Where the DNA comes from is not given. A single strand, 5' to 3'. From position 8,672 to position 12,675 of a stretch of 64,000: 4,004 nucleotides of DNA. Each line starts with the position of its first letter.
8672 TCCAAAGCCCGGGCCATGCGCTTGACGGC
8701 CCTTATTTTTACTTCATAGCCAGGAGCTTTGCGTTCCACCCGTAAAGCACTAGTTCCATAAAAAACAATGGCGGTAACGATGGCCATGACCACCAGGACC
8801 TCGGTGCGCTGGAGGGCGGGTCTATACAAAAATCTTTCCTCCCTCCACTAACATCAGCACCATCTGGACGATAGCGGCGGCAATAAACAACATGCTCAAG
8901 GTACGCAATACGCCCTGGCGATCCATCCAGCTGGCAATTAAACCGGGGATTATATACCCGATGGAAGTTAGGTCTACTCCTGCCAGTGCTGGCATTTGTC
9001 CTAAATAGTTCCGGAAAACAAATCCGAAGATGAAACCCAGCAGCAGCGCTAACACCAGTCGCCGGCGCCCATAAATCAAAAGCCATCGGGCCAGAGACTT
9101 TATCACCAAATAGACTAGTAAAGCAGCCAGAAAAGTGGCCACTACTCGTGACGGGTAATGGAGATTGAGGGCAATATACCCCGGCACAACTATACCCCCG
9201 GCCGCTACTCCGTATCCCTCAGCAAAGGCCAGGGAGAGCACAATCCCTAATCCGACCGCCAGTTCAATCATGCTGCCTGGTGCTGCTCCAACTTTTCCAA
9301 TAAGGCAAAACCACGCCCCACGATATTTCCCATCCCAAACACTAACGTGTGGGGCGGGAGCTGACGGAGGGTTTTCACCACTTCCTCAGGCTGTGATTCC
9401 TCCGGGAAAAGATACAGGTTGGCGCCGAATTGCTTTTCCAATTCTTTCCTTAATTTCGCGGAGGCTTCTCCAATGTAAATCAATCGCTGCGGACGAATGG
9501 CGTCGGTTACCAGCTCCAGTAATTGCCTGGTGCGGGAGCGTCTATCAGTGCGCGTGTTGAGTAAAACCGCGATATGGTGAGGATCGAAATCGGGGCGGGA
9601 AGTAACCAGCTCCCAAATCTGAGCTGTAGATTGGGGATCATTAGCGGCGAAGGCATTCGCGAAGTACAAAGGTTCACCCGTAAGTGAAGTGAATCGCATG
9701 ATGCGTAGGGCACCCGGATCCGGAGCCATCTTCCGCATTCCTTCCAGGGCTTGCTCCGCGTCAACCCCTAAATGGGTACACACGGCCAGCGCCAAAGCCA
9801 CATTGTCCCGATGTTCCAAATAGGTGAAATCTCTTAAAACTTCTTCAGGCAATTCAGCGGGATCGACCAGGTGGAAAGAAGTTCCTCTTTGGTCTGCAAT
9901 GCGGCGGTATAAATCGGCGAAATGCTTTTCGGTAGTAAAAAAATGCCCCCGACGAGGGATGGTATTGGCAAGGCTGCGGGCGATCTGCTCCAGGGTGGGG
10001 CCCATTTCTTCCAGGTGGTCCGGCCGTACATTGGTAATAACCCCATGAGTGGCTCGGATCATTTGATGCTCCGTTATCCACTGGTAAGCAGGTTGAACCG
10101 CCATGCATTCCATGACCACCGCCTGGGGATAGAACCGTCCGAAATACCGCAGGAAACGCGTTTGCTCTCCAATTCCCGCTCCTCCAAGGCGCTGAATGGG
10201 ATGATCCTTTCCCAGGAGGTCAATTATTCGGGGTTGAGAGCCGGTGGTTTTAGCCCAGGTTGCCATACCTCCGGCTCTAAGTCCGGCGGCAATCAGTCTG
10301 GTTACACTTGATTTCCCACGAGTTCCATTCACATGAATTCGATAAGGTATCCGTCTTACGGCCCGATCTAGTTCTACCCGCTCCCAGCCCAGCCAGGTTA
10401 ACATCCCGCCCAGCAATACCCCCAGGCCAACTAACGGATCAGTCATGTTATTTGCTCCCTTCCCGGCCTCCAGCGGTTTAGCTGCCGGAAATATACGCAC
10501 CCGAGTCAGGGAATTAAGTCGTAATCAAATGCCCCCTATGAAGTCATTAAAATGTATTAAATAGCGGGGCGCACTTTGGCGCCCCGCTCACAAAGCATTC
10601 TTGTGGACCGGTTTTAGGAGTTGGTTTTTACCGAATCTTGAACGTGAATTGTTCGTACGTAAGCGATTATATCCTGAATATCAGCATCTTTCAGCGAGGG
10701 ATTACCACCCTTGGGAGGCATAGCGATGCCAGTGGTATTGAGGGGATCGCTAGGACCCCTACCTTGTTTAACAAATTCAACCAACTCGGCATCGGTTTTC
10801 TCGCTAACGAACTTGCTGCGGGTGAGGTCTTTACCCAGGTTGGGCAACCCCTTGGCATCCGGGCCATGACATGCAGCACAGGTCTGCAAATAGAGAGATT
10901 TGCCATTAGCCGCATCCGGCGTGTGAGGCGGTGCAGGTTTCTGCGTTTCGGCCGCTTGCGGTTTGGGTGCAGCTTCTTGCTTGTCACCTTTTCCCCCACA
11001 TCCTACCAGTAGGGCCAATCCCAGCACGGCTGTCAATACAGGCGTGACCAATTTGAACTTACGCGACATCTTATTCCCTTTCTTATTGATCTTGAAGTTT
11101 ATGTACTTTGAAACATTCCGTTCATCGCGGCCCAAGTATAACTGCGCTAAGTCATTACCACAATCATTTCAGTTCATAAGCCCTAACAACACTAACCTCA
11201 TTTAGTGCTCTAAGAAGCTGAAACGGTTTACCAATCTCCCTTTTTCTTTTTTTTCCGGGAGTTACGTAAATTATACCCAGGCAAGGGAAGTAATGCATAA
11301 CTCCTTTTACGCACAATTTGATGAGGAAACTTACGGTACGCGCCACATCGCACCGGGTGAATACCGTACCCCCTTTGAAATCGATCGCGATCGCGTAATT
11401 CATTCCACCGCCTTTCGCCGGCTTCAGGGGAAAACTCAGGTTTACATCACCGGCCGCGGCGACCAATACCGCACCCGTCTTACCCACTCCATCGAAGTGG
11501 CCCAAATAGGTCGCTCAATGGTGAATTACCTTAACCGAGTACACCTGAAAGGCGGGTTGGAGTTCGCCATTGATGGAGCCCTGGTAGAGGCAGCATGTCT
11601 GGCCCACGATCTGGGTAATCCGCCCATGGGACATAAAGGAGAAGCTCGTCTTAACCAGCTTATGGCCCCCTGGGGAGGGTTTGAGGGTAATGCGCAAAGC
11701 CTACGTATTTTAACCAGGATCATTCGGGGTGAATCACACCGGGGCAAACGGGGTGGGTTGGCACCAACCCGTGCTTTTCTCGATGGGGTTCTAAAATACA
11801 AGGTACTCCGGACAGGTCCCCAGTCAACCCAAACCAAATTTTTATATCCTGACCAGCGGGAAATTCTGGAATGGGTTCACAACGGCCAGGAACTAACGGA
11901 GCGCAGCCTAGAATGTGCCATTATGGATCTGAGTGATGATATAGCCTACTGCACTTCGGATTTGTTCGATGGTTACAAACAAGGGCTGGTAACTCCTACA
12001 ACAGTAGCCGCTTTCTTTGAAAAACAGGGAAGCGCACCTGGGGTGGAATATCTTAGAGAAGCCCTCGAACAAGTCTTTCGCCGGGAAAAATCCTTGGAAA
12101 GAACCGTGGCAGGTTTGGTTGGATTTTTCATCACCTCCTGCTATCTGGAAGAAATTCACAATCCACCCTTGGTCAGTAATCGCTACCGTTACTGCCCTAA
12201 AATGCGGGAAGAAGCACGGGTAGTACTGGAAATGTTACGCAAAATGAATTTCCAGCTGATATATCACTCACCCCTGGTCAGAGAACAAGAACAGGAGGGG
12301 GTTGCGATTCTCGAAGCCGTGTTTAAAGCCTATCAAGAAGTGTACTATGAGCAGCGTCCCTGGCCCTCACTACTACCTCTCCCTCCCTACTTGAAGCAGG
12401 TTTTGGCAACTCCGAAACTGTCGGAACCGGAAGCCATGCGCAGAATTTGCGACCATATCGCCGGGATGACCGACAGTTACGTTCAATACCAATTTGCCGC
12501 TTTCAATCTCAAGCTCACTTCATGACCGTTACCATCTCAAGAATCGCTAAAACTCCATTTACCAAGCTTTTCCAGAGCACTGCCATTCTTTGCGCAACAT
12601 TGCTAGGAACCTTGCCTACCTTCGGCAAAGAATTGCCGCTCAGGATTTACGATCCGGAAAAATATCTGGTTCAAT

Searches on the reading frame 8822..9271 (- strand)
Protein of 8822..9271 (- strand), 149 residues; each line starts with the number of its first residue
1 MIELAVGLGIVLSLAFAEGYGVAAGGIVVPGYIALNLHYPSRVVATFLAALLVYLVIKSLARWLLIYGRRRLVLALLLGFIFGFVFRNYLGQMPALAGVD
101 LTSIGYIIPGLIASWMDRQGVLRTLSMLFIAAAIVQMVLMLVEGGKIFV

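Call 7: search_protein_families(library=pfam, proteins=[window:8822-9271:-], max_evalue=0.01)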
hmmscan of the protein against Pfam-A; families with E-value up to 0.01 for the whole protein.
window:8822-9271:- (149 aa): 1 family
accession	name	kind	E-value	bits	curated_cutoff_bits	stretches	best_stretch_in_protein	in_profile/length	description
PF14102.11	Caps_synth_CapC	-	9.1e-33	113.6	27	1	8-125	1-119/119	Capsule biosynthesis CapC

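Call 34: search_protein_families(library=ncbifam, proteins=[window:8822-9271:-], max_evalue=0.1)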
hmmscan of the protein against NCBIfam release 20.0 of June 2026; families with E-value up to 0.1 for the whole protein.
window:8822-9271:- (149 aa): 2 families
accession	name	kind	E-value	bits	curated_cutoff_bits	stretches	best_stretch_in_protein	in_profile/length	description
TIGR04011.1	poly_gGlu_PgsC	equivalog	1.5e-37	128.9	96.45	1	6-135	1-131/132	poly-gamma-glutamate biosynthesis protein PgsC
NF041604.1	CSP_NTE_dom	subfamily_domain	0.038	14.4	45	1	73-143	11-85/112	cold shock domain-containing protein membrane protein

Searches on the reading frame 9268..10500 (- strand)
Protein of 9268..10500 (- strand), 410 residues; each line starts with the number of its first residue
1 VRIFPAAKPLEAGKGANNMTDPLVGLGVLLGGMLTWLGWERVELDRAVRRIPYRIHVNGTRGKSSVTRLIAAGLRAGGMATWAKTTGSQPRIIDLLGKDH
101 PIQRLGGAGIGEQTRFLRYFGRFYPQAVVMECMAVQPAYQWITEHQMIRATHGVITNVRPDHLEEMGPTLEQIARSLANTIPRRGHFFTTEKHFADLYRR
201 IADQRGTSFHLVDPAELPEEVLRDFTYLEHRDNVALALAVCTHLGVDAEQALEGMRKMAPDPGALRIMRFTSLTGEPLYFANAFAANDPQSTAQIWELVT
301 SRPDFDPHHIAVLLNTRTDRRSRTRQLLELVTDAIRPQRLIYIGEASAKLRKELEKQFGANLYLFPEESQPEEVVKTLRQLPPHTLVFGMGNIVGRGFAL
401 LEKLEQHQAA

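Call 7: search_protein_families(library=pfam, proteins=[window:9268-10500:-], max_evalue=0.01)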
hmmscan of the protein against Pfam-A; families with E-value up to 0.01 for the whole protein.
window:9268-10500:- (410 aa): 1 family
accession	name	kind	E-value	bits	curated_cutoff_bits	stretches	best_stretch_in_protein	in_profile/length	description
PF08245.18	Mur_ligase_M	-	6e-07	30.1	24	1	57-176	1-105/200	Mur ligase middle domain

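Call 34: search_protein_families(library=ncbifam, proteins=[window:9268-10500:-], max_evalue=0.1)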
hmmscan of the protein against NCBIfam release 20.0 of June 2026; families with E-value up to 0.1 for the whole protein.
window:9268-10500:- (410 aa): 13 families
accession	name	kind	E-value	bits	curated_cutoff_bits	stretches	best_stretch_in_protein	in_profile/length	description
TIGR04012.1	poly_gGlu_PgsB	equivalog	1.9e-124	415.3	222.7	1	34-403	11-379/380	poly-gamma-glutamate synthase PgsB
TIGR01499.1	folC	subfamily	9.1e-08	31.9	162.65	1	150-228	133-213/400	bifunctional protein FolC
NF047860.1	Tet-DihydfolSynFolCMyb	equivalog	0.00083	18.4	700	0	54-76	65-87/468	bifunctional tetrahydrofolate synthase/dihydrofolate synthase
NF001124.0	PRK00139.1-2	equivalog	0.00083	18.2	476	0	55-81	112-138/500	UDP-N-acetylmuramoyl-L-alanyl-D-glutamate--2,6-diaminopimelate ligase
NF008896.0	PRK11929.1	equivalog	0.0013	16.6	1023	0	146-176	676-705/965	bifunctional UDP-N-acetylmuramoyl-L-alanyl-D-glutamate--2,6-diaminopimelate ligase MurE/UDP-N-acetylmuramoyl-tripeptide--D-alanyl-D-alanine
NF053646.1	pMurD1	equivalog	0.0025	16.5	610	0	151-175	186-210/465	pseudomurein biosynthesis peptide ligase pMurD1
TIGR01087.1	murD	equivalog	0.0047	16.1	211.95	0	55-80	107-132/441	UDP-N-acetylmuramoyl-L-alanine--D-glutamate ligase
TIGR01085.1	murE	subfamily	0.011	14.6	257.3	0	55-81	88-114/472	UDP-N-acetylmuramyl-tripeptide synthetase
NF053648.1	pMurE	equivalog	0.013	14.2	600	0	53-85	99-131/464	pseudomurein biosynthesis peptide ligase pMurE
TIGR01082.1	murC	equivalog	0.028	13.5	335.1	0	150-181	168-198/449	UDP-N-acetylmuramate--L-alanine ligase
NF033197.0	F430_CfbE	equivalog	0.035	13.1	250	0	226-263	267-304/430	coenzyme F430 synthase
TIGR01143.1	murF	subfamily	0.046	12.7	288.6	0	147-175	147-174/418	UDP-N-acetylmuramoyl-tripeptide--D-alanyl-D-alanine ligase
TIGR02068.2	cya_phycin_syn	equivalog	0.078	10.9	850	0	49-86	477-513/862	cyanophycin synthetase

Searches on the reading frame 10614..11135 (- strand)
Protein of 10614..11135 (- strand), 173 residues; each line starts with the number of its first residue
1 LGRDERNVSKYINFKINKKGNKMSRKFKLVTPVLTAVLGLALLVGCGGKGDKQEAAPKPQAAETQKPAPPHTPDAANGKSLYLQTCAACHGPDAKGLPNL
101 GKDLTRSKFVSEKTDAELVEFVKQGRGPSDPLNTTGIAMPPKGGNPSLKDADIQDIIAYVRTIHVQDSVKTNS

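Call 7: search_protein_families(library=pfam, proteins=[window:10614-11135:-], max_evalue=0.01)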
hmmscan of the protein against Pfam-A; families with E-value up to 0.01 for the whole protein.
window:10614-11135:- (173 aa): 2 families
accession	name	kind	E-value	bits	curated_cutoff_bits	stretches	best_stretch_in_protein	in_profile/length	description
PF13442.11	Cytochrome_CBB3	-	9e-14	52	27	1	74-160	2-68/68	Cytochrome C oxidase, cbb3-type, subunit III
PF00034.26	Cytochrom_C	-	8.2e-12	46.7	21.3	1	75-163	1-89/90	Cytochrome c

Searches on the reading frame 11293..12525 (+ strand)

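Call 7: search_protein_families(library=pfam, proteins=[window:11293-12525:+], max_evalue=0.01)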
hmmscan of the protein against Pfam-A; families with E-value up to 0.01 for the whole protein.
window:11293-12525:+ (410 aa): 2 families
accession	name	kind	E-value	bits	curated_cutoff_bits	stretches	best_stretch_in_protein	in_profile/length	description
PF13286.11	HD_assoc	-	3.5e-11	43.9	22.2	1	304-400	3-88/91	Phosphohydrolase-associated domain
PF01966.28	HD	-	4.3e-08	33.9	22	1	62-134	1-59/116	HD domain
